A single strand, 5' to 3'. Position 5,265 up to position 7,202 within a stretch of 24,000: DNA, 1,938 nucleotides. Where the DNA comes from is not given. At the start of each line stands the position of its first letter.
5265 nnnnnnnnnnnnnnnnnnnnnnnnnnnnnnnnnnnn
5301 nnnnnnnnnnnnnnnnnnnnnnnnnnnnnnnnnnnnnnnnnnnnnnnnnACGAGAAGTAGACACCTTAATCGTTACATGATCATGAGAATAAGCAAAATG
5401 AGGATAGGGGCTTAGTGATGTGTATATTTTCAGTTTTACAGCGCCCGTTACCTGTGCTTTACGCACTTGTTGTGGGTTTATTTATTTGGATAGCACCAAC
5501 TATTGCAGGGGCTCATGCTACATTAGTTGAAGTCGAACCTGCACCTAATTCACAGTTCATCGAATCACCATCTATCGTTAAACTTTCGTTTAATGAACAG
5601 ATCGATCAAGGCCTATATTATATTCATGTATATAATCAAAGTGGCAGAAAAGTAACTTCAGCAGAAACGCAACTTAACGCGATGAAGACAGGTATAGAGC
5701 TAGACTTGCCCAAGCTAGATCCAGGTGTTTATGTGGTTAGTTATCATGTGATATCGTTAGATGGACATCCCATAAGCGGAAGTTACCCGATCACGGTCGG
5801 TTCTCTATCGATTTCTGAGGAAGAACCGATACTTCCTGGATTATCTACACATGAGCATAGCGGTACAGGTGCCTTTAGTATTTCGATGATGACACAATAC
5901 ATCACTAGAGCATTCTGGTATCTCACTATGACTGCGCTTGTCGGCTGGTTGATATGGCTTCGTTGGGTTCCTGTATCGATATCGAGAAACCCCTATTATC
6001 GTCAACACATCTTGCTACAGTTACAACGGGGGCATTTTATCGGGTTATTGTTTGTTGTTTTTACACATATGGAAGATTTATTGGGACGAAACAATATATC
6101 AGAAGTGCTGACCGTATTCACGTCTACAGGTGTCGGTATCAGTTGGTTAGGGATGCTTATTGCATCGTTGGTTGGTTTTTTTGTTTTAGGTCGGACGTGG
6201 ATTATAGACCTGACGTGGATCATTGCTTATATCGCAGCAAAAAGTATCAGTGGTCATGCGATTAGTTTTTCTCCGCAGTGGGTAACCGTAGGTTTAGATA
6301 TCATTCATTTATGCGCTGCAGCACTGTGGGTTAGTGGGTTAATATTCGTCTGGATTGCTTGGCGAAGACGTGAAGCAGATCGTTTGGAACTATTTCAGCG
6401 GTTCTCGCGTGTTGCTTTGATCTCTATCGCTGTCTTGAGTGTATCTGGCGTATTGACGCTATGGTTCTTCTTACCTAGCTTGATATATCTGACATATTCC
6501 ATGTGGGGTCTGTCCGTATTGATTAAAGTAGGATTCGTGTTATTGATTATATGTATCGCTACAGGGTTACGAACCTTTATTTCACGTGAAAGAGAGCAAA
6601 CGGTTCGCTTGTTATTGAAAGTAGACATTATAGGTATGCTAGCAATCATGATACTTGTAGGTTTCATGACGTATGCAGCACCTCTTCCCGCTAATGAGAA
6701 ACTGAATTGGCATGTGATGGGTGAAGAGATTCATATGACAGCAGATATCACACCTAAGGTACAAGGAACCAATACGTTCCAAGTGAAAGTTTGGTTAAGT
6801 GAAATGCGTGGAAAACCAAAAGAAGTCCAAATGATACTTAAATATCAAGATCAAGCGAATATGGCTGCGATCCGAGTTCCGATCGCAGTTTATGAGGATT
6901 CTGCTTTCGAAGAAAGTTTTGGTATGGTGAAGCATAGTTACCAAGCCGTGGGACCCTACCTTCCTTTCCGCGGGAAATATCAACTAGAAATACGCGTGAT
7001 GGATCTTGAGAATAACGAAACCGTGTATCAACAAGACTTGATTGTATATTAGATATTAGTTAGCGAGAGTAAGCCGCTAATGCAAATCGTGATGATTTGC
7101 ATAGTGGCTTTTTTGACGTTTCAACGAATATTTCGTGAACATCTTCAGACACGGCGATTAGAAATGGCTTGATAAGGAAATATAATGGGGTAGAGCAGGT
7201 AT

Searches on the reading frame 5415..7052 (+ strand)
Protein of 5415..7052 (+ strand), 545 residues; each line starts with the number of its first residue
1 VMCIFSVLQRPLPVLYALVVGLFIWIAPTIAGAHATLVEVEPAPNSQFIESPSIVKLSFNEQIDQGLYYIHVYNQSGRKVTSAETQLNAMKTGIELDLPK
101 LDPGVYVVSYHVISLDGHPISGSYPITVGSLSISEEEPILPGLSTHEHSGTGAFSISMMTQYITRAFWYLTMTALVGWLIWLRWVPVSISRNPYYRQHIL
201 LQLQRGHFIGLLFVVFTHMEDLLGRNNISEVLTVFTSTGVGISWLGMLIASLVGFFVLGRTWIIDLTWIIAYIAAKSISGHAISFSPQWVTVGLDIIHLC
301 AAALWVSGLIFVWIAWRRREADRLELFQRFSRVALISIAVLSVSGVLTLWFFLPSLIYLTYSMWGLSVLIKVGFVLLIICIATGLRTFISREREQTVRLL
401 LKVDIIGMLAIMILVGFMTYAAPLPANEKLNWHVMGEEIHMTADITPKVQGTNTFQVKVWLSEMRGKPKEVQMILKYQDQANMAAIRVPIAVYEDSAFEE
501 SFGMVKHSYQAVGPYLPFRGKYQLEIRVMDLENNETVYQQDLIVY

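Call 3: search_protein_families(library=pfam, proteins=[window:5415-7052:+], max_evalue=0.1)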
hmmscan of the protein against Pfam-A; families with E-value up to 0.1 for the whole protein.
window:5415-7052:+ (545 aa): 3 families
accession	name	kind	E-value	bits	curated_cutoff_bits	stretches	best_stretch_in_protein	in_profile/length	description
PF04234.18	CopC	-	4.5e-19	69.7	23.3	1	34-128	1-92/92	CopC domain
PF05425.18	CopD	-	7.9e-08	33.1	32.1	1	325-417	2-104/105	Copper resistance protein D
PF18962.6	Por_Secre_tail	-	0.00026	21.7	27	1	54-109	9-61/75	Secretion system C-terminal sorting domain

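Call 4: search_protein_families(library=ncbifam, proteins=[window:5415-7052:+], max_evalue=0.1)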
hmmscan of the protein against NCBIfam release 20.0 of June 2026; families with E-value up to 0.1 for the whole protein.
window:5415-7052:+ (545 aa): 3 families
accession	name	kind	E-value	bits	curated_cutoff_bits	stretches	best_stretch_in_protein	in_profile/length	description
NF033814.1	copper_CopC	equivalog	2.7e-17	63.1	95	1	27-128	4-106/107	copper homeostasis periplasmic binding protein CopC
NF007636.0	PRK10301.1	equivalog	5e-11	42.5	129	1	16-128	10-123/124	CopC domain-containing protein YobA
TIGR04183.1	Por_Secre_tail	domain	0.0018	18.2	23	1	60-109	18-57/72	T9SS type A sorting domain-containing protein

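Call 16: find_related_loci(query=window:5415-7049:+, collection=genome_contigs, flank=10000)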
Query window:5415-7049:+ (545 aa) in genome_contigs; peptide patterns used: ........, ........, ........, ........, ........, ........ (x = any residue, [..] = any of these).
19 stretches matched a pattern, but none encodes a relative of the query by tblastn (E <= 1e-3).
